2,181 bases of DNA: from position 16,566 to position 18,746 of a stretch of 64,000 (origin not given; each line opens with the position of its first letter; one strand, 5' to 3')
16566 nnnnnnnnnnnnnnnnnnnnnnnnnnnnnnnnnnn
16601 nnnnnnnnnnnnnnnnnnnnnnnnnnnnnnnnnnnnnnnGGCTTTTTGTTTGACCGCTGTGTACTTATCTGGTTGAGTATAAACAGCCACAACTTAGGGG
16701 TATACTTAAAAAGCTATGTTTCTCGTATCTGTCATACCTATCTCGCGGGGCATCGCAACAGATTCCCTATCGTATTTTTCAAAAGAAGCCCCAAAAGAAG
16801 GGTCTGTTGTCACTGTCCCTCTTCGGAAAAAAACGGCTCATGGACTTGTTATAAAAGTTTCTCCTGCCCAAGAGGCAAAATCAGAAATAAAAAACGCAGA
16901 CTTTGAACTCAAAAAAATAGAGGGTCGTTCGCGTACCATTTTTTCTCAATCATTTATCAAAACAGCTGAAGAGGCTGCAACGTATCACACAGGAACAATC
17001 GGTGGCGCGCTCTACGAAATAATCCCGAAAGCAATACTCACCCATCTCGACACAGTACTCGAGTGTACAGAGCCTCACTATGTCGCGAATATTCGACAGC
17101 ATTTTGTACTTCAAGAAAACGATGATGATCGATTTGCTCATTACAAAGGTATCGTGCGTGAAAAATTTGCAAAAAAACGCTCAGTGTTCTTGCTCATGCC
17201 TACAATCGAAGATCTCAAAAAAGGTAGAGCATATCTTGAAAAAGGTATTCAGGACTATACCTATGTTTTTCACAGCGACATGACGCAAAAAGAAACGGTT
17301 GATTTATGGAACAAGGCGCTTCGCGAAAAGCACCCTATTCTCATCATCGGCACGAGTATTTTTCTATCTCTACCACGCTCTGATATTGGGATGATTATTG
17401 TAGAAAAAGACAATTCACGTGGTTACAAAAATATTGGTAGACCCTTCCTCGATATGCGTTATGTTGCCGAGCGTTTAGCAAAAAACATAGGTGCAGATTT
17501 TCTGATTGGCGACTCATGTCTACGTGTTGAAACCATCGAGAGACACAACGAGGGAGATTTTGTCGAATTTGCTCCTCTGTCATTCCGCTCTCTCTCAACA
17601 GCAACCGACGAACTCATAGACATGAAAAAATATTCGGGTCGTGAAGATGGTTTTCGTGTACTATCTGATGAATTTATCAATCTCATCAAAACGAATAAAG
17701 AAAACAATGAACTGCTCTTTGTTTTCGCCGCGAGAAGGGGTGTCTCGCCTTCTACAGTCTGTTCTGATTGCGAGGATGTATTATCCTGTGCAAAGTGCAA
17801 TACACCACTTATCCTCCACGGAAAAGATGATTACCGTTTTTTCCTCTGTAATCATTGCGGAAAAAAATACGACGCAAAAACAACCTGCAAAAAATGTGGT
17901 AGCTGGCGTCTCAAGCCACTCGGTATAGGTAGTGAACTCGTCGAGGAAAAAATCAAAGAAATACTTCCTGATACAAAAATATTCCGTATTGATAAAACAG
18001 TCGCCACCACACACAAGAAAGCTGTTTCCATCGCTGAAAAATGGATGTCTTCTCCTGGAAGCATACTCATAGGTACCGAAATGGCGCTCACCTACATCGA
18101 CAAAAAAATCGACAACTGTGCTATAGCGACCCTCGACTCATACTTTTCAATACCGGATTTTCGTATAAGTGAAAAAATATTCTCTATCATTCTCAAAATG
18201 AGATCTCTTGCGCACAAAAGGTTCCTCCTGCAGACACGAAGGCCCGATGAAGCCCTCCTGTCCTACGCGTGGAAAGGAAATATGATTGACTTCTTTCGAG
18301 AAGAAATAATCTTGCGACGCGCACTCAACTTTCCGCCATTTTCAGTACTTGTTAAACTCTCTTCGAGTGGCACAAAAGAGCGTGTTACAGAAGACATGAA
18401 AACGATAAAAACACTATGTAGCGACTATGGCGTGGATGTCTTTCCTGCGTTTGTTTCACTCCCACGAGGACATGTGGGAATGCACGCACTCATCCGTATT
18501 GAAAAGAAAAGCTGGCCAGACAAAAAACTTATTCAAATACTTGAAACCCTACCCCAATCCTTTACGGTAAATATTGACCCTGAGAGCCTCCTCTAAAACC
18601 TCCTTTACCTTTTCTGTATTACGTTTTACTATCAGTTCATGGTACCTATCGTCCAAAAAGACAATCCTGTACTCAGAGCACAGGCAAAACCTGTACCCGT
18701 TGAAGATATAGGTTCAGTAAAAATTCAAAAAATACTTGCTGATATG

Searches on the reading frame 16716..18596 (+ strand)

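Call 10: search_protein_families(library=pfam, proteins=[window:16716-18596:+], max_evalue=0.01)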
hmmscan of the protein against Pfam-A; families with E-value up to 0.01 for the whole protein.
window:16716-18596:+ (626 aa): 1 family
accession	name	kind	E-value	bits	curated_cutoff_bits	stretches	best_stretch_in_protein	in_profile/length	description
PF17764.6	PriA_3primeBD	-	9.6e-07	29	22.7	1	20-104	14-96/96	3'DNA-binding domain (3'BD)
